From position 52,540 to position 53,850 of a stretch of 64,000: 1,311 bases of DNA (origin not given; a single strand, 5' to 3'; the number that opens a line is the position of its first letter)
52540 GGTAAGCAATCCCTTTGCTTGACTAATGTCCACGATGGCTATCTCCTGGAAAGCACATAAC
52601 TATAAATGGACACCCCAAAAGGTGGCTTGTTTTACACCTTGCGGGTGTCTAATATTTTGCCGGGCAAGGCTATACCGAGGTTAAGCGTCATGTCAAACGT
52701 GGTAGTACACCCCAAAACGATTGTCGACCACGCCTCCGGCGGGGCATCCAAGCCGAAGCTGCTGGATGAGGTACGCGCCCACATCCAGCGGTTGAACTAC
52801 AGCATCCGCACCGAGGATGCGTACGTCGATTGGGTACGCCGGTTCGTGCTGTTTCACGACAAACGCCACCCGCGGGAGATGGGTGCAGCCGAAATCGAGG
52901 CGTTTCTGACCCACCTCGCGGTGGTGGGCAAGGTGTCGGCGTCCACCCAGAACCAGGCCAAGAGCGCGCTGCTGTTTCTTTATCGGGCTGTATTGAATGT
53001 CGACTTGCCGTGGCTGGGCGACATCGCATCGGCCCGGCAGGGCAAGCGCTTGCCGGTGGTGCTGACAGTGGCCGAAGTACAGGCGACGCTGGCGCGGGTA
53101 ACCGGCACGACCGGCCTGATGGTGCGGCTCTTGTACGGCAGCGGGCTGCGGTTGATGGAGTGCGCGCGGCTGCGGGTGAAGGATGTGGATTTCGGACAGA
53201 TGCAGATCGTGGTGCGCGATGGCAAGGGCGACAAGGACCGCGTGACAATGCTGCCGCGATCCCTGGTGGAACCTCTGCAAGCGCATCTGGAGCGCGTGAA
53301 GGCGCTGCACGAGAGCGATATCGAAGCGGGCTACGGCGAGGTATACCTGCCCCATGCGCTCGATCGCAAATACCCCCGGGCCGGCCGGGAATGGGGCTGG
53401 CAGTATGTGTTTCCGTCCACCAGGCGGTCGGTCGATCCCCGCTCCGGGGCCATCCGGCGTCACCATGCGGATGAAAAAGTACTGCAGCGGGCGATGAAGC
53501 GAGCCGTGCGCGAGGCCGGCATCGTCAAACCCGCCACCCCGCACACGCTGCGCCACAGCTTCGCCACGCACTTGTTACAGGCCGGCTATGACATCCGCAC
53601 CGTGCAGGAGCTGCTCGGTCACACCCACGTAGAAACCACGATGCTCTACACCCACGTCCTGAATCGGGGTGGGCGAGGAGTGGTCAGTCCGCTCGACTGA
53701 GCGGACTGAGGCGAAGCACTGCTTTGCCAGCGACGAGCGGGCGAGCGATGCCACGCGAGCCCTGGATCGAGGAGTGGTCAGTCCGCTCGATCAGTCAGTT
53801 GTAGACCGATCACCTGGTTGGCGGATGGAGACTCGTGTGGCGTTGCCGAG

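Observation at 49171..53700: Chromosomal integron: intact intI, attI and an array of about six cassettes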

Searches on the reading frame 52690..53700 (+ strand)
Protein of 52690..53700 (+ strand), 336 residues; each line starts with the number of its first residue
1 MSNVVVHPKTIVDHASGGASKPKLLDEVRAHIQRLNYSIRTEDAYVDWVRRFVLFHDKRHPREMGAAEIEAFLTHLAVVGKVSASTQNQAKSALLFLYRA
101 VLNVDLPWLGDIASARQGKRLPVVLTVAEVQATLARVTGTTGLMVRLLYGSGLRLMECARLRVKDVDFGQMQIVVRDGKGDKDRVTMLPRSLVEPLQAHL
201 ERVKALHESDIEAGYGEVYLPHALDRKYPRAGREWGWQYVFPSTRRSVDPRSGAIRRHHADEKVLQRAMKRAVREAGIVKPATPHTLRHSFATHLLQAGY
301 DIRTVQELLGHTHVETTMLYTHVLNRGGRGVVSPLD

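Call 11: search_protein_families(library=ncbifam, proteins=[window:52690-53700:+], max_evalue=0.01)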
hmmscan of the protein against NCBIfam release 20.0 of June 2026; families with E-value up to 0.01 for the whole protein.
window:52690-53700:+ (336 aa): 12 families
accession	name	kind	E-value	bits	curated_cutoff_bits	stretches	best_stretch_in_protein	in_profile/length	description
TIGR02249.1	integrase_gron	subfamily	4.6e-145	482.9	265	1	24-336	1-313/315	integron integrase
NF011946.0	PRK15417.1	equivalog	2.6e-115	385.2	435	1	23-336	15-328/337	integron integrase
NF040815.2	recomb_XerA_Arch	equivalog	4.7e-48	164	220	2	35-203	10-175/263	site-specific tyrosine recombinase/integron integrase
TIGR02224.1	recomb_XerC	equivalog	6.1e-42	144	335.15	2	262-323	216-277/295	tyrosine recombinase XerC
TIGR02225.1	recomb_XerD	equivalog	4.3e-41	141.2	329.6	2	264-325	215-276/290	site-specific tyrosine recombinase XerD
NF001399.0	PRK00283.1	subfamily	9.7e-40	136.7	279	1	41-325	26-285/300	tyrosine recombinase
NF002331.0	PRK01287.1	subfamily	5.9e-32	111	371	2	18-204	23-227/365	site-specific tyrosine recombinase XerC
NF003462.0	PRK05084.1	equivalog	3.7e-19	68.7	267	2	280-329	301-350/360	tyrosine recombinase XerS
NF007371.0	PRK09871.1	subfamily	3.4e-09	36.5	222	1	266-322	117-173/198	tyrosine-type DNA invertase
NF007370.0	PRK09870.1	subfamily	2.3e-08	33.9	221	1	270-322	126-178/200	tyrosine-type DNA invertase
NF040693.1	recomb_GmtY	equivalog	7.7e-06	25.4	340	1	263-322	372-431/441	gamma-mobile-trio recombinase GmtY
NF041502.1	integrase_1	equivalog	0.0055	15.5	350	0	255-323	285-360/484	site-specific integrase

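Call 12: search_protein_families(library=pfam, proteins=[window:52690-53700:+], max_evalue=0.01)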
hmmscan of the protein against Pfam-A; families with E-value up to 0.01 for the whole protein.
window:52690-53700:+ (336 aa): 2 families
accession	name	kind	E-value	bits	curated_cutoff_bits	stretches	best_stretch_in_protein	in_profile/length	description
PF00589.27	Phage_integrase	-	2.9e-37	128.5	27.1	1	140-324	23-169/172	Phage integrase family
PF13495.12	Phage_int_SAM_4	-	2.3e-29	102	27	1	24-107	1-84/85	Phage integrase, N-terminal SAM-like domain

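Call 14: find_encoding_contigs(protein=window:52690-53700:+, flank=10000, max_places=10)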
Protein window:52690-53700:+ (336 aa): 1 contig read that carries it; 1 place shown.
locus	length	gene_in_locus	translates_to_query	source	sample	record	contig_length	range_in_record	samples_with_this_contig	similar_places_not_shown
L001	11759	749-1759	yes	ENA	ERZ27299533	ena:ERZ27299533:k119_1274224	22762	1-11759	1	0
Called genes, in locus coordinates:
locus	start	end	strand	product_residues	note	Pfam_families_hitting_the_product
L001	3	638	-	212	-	?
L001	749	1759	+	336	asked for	PF13495:Phage_int_SAM_4, PF00589:Phage_integrase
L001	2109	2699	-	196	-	PF00881:Nitroreductase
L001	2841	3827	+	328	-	-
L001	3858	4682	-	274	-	-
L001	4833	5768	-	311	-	PF00004:AAA (weak), PF07726:AAA_3, PF07728:AAA_5, PF17863:AAA_lid_2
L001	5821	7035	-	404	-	PF01053:Cys_Met_Meta_PP, PF00155:Aminotran_1_2, PF01041:DegT_DnrJ_EryC1 (weak), PF01212:Beta_elim_lyase (weak)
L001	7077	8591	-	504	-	PF13522:GATase_6, PF13537:GATase_7, PF00156:Pribosyltran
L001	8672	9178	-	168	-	PF02674:Colicin_V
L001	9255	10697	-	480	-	PF00044:Gp_dh_N, PF02800:Gp_dh_C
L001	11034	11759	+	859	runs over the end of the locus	PF11791:Aconitase_B_N, PF06434:Aconitase_2_N, PF00330:Aconitase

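Call 20: find_related_loci(query=window:52690-53700:+, collection=genome_contigs, flank=10000)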
Query window:52690-53700:+ (336 aa) in genome_contigs; peptide patterns used: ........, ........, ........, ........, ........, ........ (x = any residue, [..] = any of these).
600 stretches matched a pattern (row limit reached: there are more); 585 encode a relative of the query (tblastn E <= 1e-3); the best 80 are kept; 80 distinct loci.
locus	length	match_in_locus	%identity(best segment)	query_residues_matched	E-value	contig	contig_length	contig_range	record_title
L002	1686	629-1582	72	19-336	2e-169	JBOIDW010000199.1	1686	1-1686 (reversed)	MAG: Gammaproteobacteria bacterium isolate H1-B1_metabat2.bin.5 k127_1130569, whole genome shotgun sequence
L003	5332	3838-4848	66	2-336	3e-154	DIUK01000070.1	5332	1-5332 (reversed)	MAG TPA_asm: Rhodocyclaceae bacterium UBA6160 UBA6160_contig_101278, whole genome shotgun sequence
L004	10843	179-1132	71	19-336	2e-152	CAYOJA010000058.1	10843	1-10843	MAG TPA_asm: uncultured Thiobacillus sp. isolate SRP189682_co1_107 genome assembly, contig: NODE_14141_length_10843_cov_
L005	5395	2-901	73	37-336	2e-153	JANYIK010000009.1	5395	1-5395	MAG: Methylophilaceae bacterium isolate GL140_2_metabinner_63 GL140_2_k141_1852077, whole genome shotgun sequence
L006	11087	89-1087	65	2-336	2e-151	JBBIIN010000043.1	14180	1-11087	MAG: Gallionellaceae bacterium isolate CYS170214_bin_14 NODE_987_length_14180_cov_18.547965, whole genome shotgun sequen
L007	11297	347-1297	69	20-336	2e-151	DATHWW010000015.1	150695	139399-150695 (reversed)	MAG TPA_asm: Methylophilaceae bacterium isolate SMAG_U16169 k141_122747, whole genome shotgun sequence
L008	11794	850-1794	70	22-336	2e-151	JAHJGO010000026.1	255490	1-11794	MAG: Gammaproteobacteria bacterium isolate Modern_marine_glass_biofilm.mb.74 Modern_marine_glas.mb.74_k141_1120275, whol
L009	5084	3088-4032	69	22-336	1e-152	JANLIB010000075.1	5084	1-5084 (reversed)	MAG: Gallionella sp. isolate S40-4 k99_466798, whole genome shotgun sequence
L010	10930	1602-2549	70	21-336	7e-151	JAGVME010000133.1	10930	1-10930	MAG: Gammaproteobacteria bacterium isolate SW_26 c_000000005458, whole genome shotgun sequence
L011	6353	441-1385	70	22-336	6e-151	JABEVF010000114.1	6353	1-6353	MAG: Gallionella sp. isolate MAG 25 k99_1780602, whole genome shotgun sequence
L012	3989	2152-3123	70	13-336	7e-155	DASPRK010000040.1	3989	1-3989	MAG TPA_asm: Candidatus Methylomirabilis sp. isolate SMAG_U12223 k141_21938, whole genome shotgun sequence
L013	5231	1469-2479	68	5-336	4e-152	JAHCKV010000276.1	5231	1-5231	MAG: Burkholderiales bacterium isolate TGS_PRO37 PRO37_276, whole genome shotgun sequence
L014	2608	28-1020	66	5-336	7e-159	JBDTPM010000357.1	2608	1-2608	MAG: Gallionella sp. isolate cluster3_bin.199 NODE_277117_length_2608_cov_6.709753, whole genome shotgun sequence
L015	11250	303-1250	68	20-335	6e-150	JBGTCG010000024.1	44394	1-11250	MAG: Methylococcales bacterium isolate JTS-RE114 k141_2630257, whole genome shotgun sequence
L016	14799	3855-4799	70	22-336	3e-149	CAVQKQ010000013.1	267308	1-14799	MAG: uncultured proteobacterium isolate MFD02416.bin.1.398 genome assembly, contig: contig_30443, whole genome shotgun s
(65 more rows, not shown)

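Call 22: search_solved_structures(query=window:52690-53700:+, show_alignments=1, max_evalue=1e-10)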
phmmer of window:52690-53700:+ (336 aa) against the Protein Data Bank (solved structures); distinct sequences matched with E-value up to 1e-10: 8.
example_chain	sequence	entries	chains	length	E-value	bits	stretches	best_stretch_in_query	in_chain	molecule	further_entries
2a3v_A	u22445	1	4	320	2.7e-91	309.5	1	25-335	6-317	site-specific recombinase IntI4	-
5hxy_A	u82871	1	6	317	6.4e-30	107.9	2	256-325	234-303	Tyrosine recombinase XerA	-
4a8e_A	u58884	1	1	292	1.1e-29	107.1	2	257-326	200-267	PROBABLE TYROSINE RECOMBINASE XERC-LIKE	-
1a0p_A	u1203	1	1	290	2.2e-18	70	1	275-325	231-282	SITE-SPECIFIC RECOMBINASE XERD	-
5dcf_A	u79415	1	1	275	2.4e-16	63.3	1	275-325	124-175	Tyrosine recombinase XerD,DNA translocase FtsK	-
5jjv_A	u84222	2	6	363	2.8e-12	49.9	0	264-323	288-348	Tyrosine recombinase XerH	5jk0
9i5v_14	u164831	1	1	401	1.2e-11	47.9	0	266-323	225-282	Ribosome-associated translation inhibitor RaiA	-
5vfz_A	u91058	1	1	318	1.3e-11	47.8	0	255-326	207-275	Gp33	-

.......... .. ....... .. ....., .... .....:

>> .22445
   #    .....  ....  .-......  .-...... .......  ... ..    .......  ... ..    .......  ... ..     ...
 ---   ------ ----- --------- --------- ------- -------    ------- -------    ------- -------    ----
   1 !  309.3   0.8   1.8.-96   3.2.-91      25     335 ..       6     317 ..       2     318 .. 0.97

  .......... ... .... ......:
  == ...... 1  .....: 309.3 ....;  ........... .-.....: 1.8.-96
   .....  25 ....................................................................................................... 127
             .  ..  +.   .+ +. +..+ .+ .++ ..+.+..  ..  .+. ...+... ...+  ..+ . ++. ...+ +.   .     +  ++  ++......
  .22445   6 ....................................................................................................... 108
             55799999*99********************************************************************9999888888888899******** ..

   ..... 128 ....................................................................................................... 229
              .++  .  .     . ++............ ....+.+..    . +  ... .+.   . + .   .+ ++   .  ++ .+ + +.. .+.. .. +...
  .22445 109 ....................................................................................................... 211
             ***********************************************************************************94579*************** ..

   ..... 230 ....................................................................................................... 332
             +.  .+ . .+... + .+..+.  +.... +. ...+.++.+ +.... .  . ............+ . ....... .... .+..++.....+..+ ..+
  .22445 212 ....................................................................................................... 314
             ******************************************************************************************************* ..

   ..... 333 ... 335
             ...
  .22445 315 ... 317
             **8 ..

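Call 71: list_cluster_members(proteins=[window:52690-53700:+, window:47277-48524:+, window:51874-52572:-])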
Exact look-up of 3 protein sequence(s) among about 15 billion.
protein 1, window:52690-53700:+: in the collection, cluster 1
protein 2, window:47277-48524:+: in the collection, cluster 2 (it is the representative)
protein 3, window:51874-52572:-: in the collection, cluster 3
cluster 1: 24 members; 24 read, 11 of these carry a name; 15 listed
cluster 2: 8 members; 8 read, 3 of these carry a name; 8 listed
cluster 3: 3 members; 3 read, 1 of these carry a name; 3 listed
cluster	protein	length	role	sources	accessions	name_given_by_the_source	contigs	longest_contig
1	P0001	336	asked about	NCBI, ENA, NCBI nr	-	-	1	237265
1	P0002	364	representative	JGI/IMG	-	-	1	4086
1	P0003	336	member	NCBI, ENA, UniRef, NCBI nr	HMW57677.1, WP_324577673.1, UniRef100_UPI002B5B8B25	MAG TPA: integron integrase [Accumulibacter sp.] | integron integrase n=1 Tax=Accumulibacter sp. TaxID=2053492 RepID=UPI002B5B8B25 | integron integrase [Accumulibacter sp.]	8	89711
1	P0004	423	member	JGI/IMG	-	integron integrase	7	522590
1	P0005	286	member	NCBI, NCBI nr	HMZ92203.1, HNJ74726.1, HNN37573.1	MAG TPA: integron integrase, partial [Pseudomonadales bacterium] | integron integrase [Pseudomonadales bacterium]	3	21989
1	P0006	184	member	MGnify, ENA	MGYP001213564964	CR=1 FL=1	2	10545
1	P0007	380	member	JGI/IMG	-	integron integrase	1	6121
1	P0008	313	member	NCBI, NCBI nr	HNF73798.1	MAG TPA: integron integrase [Pseudomonadales bacterium] | integron integrase [Pseudomonadales bacterium]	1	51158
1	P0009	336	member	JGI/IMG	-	integron integrase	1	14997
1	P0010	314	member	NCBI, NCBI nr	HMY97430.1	MAG TPA: integron integrase, partial [Pseudomonadales bacterium] | integron integrase [Pseudomonadales bacterium]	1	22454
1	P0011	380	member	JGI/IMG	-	integron integrase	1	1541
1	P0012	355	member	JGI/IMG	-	hypothetical protein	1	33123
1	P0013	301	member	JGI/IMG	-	integron integrase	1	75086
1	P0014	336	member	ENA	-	-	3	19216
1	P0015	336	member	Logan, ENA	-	-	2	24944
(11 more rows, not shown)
